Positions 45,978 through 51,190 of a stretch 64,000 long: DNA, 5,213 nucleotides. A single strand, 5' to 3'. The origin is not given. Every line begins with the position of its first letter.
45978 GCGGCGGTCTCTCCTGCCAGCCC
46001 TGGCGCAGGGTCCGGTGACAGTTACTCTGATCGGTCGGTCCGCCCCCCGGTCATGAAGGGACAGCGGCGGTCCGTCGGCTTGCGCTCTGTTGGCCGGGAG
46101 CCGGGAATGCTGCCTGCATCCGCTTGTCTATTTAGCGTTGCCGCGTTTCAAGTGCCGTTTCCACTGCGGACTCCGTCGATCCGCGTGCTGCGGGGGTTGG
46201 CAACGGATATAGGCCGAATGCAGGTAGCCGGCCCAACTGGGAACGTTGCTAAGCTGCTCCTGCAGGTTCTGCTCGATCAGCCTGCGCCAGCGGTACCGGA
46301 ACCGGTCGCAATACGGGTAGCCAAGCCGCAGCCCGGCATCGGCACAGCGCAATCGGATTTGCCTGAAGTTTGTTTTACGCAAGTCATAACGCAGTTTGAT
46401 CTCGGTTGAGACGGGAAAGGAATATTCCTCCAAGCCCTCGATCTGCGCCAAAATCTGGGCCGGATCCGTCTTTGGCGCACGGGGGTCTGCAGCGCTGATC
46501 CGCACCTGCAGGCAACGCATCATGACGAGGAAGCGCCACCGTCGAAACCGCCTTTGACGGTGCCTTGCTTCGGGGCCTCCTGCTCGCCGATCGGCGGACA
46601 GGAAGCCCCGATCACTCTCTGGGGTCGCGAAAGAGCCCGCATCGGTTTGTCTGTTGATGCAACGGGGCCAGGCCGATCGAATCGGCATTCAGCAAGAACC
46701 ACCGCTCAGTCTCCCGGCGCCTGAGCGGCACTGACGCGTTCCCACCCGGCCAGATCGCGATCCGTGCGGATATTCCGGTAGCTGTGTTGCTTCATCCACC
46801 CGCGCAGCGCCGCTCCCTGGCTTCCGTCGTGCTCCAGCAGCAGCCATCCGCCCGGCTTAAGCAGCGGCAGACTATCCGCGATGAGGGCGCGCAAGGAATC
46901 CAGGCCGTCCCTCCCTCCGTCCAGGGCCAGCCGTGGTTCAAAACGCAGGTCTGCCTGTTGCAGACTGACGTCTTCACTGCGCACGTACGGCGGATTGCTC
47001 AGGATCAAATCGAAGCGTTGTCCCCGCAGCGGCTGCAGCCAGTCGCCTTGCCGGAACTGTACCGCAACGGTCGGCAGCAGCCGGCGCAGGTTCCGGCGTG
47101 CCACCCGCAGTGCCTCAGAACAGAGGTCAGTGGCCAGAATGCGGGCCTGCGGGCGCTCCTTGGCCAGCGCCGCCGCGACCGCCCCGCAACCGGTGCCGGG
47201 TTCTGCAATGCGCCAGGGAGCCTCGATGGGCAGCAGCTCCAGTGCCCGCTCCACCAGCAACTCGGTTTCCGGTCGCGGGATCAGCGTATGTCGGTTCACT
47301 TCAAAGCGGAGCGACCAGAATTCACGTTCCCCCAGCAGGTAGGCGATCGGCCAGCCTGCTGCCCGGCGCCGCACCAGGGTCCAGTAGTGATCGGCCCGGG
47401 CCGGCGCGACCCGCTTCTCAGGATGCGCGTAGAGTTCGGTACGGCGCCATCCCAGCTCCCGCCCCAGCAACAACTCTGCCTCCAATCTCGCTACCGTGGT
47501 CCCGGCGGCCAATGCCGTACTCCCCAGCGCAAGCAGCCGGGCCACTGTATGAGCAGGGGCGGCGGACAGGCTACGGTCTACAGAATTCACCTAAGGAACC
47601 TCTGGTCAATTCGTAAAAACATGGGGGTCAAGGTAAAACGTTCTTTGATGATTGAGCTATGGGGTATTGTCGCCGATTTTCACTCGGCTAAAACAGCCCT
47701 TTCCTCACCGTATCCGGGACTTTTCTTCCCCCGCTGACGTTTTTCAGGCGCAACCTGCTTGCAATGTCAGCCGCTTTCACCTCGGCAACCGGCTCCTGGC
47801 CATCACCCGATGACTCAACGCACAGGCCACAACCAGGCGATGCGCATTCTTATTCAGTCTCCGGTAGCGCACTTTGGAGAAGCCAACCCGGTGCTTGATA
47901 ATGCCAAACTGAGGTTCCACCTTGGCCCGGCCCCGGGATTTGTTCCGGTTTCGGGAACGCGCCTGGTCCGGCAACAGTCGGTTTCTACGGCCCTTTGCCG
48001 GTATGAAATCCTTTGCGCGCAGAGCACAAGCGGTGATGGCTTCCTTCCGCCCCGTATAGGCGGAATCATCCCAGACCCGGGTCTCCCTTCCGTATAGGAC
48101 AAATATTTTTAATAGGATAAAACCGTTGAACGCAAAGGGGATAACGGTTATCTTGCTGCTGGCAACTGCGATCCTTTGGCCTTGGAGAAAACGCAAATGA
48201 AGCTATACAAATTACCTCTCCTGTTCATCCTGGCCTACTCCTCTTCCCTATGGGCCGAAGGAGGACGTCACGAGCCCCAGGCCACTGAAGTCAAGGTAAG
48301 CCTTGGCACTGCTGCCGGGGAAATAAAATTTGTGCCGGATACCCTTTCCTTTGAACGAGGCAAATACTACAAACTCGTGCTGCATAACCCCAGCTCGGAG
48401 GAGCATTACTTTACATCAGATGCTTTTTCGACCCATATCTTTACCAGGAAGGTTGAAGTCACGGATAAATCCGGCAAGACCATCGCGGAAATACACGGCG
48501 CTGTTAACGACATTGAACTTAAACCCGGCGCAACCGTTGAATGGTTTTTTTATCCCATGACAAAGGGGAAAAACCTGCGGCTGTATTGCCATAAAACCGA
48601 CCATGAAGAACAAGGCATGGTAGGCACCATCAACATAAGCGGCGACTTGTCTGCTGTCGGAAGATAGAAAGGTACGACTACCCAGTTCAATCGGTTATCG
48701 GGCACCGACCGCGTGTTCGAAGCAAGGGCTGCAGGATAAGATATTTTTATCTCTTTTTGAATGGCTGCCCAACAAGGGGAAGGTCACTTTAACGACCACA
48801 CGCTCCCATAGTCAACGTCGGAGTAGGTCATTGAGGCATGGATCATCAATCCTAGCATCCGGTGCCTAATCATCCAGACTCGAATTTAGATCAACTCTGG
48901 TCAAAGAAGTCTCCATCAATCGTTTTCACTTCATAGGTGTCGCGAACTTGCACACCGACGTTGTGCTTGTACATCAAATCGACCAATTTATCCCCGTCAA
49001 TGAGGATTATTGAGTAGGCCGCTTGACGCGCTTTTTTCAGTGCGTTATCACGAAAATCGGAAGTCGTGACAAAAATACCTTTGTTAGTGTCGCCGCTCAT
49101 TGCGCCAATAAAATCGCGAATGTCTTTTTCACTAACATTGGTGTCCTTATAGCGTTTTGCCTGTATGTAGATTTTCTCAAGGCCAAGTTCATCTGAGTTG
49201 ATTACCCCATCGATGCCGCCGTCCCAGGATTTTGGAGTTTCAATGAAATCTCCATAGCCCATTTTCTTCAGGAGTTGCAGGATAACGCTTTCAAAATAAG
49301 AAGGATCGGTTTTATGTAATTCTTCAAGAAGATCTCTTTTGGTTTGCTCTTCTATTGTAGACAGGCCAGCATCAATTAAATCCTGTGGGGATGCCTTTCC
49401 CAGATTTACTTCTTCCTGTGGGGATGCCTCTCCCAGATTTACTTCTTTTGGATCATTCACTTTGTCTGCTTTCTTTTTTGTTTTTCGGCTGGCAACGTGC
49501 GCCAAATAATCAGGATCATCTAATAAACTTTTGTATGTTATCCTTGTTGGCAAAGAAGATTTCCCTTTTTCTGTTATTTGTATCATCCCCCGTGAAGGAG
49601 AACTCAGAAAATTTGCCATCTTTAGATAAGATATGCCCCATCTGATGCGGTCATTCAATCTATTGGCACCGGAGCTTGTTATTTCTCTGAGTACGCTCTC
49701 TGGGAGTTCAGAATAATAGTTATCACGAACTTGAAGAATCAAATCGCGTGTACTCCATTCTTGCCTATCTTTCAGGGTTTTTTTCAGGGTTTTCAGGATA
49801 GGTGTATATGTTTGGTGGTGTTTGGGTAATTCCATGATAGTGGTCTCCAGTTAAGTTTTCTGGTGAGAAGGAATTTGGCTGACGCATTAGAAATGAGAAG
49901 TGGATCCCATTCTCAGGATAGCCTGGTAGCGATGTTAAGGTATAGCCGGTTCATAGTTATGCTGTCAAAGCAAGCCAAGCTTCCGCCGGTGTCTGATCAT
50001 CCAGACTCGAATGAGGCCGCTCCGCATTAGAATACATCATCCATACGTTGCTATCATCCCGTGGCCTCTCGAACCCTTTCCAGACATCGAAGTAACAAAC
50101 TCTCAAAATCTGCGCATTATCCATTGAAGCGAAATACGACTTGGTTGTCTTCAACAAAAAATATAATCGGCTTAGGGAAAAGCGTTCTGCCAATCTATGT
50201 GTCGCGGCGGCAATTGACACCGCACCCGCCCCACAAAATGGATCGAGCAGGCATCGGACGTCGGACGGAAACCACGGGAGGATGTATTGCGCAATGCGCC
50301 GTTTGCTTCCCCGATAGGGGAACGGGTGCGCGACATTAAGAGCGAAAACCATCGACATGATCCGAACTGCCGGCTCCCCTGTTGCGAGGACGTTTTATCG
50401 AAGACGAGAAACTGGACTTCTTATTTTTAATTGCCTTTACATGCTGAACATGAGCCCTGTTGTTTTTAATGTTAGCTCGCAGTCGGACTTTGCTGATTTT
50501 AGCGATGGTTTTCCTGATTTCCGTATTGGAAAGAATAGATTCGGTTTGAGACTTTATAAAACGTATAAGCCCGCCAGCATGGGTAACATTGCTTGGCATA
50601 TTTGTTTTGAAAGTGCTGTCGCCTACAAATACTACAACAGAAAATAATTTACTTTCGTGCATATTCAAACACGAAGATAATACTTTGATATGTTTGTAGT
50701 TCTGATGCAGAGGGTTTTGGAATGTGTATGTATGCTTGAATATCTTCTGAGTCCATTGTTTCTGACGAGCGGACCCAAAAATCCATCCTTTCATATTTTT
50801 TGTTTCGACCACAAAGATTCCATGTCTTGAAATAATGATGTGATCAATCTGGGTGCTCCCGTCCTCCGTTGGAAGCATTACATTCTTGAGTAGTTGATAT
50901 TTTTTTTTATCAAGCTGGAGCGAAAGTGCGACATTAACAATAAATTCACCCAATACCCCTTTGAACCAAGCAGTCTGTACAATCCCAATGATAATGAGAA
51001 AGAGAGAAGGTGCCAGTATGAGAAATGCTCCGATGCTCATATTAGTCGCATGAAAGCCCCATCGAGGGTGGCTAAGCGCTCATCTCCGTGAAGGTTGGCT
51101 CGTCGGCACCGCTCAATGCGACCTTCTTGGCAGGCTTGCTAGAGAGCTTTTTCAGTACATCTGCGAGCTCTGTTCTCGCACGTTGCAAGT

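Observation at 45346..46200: Array of four-plus ~208-bp tandem repeats between moeB and prmC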

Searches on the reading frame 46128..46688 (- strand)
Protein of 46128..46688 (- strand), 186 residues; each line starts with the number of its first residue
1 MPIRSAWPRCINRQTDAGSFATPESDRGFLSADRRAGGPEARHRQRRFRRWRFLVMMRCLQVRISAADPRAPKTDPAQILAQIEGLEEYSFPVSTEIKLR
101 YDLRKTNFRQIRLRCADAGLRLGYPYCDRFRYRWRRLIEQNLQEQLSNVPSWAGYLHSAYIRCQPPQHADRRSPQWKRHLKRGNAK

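Call 6: search_protein_families(library=pfam, proteins=[window:46128-46688:-])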
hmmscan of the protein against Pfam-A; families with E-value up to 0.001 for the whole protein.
window:46128-46688:- (186 aa): 0 families

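Call 21: find_homologous_proteins(query=window:46128-46688:-, max_evalue=0.01)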
Query window:46128-46688:- (186 aa): 1 proteins with E <= 0.01 among 95 candidates.
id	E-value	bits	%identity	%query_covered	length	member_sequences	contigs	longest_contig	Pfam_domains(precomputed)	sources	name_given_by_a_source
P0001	5.4e-84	298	100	70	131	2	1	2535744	-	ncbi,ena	-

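Call 22: find_encoding_contigs(protein=P0001, flank=10000, max_places=6)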
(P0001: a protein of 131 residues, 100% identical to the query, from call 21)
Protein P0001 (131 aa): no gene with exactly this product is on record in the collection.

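Call 23: list_cluster_members(proteins=[P0001])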
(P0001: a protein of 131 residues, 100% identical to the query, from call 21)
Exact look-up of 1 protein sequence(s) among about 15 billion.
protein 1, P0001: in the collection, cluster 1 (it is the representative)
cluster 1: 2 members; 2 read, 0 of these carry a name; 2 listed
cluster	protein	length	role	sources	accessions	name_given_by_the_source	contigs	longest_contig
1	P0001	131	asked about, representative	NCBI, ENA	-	-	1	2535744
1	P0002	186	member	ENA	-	-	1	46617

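Call 39: find_encoding_contigs(protein=window:46128-46688:-, flank=10000, max_places=6)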
Protein window:46128-46688:- (186 aa): no gene with exactly this product is on record in the collection.

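Call 47: search_protein_representatives(protein=P0001)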
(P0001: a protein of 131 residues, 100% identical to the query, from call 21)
Query: 131 residues. Proteins with E-value up to 0.001 (for the whole library): 5; up to 1e-10: 2; up to 1e-30: 1. The best 5 are listed.
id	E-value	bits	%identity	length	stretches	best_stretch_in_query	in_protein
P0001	2.3e-85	299.4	100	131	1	1-131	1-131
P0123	1.9e-25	105.6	40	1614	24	44-112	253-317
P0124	2.3e-09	53.5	39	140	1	24-120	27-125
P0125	1.5e-08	50.9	32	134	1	4-113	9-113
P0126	3.1e-04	36.9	31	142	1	15-128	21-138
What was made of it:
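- Tried and rejected: This 1614-aa protein with 24 matching stretches (call 47) looked at first like a translated repeat array.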

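Call 50: find_encoding_contigs(protein=P0124, flank=5000, max_places=3)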
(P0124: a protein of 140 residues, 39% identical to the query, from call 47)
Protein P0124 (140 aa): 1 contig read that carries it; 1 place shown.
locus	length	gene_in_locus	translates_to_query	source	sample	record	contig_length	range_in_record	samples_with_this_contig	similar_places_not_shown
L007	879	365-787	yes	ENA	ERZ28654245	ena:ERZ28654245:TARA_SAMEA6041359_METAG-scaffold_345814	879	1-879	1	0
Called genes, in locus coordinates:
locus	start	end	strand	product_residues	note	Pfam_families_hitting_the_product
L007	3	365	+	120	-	?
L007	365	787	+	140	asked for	-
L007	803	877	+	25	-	?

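Call 51: find_encoding_contigs(protein=P0126, flank=5000, max_places=3)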
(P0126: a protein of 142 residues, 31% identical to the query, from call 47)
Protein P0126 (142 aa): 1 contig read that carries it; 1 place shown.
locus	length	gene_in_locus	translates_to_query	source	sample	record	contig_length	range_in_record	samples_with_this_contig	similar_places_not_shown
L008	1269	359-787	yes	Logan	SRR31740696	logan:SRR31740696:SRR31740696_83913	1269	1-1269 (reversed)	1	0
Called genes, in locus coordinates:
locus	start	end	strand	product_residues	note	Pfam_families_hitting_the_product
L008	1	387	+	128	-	?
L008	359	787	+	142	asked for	-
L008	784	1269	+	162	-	?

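Call 57: search_protein_families(library=pfam, proteins=[P0001, P0124, P0125, P0126], max_evalue=0.1)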
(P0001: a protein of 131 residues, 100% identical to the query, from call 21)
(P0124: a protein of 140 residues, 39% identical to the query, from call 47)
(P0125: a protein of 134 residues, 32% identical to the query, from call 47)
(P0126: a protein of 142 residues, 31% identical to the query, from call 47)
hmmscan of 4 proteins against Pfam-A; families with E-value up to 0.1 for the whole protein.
P0001 (131 aa): 0 families

P0124 (140 aa): 1 family
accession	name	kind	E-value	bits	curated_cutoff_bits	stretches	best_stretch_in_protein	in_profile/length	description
PF23015.2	zf-WIZ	-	0.076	12.8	27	0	70-82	6-19/35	Zinc finger found in WIZ protein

P0125 (134 aa): 0 families

P0126 (142 aa): 0 families

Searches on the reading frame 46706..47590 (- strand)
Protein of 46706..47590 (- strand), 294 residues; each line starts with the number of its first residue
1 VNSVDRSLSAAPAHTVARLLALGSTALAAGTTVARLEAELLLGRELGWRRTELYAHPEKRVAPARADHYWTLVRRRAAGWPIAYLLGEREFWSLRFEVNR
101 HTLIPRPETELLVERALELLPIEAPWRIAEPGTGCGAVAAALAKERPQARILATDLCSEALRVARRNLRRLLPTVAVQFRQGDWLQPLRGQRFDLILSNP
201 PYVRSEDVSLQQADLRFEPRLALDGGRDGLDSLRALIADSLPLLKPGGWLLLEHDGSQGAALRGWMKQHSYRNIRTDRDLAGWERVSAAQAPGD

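Call 6: search_protein_families(library=pfam, proteins=[window:46706-47590:-])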
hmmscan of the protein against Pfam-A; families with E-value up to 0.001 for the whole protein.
window:46706-47590:- (294 aa): 8 families
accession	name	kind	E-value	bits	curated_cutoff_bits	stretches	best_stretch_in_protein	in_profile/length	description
PF17827.6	PrmC_N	-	1e-15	58.5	23.4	1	20-87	3-71/71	PrmC N-terminal domain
PF05175.20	MTS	-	2.4e-13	50.5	23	1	120-210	27-116/170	Methyltransferase small domain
PF13847.12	Methyltransf_31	-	1.3e-08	35.1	27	1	128-200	7-82/145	Methyltransferase domain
PF13649.12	Methyltransf_25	-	1.4e-08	35.7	27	1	129-199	2-71/97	Methyltransferase domain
PF01170.24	UPF0020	-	2.4e-07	31.1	22.3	1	134-205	62-134/197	RMKL-like, methyltransferase domain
PF08241.18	Methyltransf_11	-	2.8e-07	31.5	21.2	1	131-199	3-67/95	Methyltransferase domain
PF08242.18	Methyltransf_12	-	2.2e-06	28.7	30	1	132-199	4-72/98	Methyltransferase domain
PF10294.15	Methyltransf_16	-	0.00025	21.3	21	1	127-197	49-125/174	Lysine methyltransferase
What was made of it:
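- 46706..47590 (-): prmC (release-factor glutamine methyltransferase), upstream gene of the operon. Pfam PrmC_N plus MTS (call 6)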

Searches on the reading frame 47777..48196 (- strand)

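Call 6: search_protein_families(library=pfam, proteins=[window:47777-48196:-])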
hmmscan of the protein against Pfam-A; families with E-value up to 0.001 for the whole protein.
window:47777-48196:- (139 aa): 2 families
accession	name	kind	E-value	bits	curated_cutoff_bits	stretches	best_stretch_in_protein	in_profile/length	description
PF01609.27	DDE_Tnp_1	-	8.5e-08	32.6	23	1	37-125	76-195/200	Transposase DDE domain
PF13586.12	DDE_Tnp_1_2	-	0.00025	21.8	29.2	1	41-126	1-80/86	Transposase DDE domain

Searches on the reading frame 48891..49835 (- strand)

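Call 6: search_protein_families(library=pfam, proteins=[window:48891-49835:-])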
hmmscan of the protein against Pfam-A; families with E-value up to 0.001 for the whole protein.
window:48891-49835:- (314 aa): 4 families
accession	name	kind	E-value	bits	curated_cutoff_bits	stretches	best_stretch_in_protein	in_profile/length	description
PF04471.18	Mrr_cat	-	2.5e-34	118.3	21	1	174-288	2-115/115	Restriction endonuclease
PF14338.12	Mrr_N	-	3.7e-17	62.7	29.5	1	7-95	2-85/87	Mrr N-terminal domain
PF22722.2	NA-iREase1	-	4.7e-10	39.8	27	1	182-286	2-106/106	NACHT-associated inactive Restriction Endonuclease 1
PF13156.12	Mrr_cat_2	-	6.4e-07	29.7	22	1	199-286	23-112/127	Restriction endonuclease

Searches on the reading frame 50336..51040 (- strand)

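Call 46: search_protein_families(library=ncbifam, proteins=[window:50336-51040:-])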
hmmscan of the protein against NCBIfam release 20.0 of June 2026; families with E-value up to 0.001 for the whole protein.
window:50336-51040:- (234 aa): 2 families
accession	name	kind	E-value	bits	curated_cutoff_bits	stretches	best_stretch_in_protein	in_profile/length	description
NF047741.1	antiphage_MADS6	equivalog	3e-10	39.2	460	1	46-137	28-120/612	methylation-associated defense system protein kinase MAD6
NF033442.0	BREX_PglW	equivalog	1.7e-08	32.7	990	1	48-150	31-141/1391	BREX system serine/threonine kinase PglW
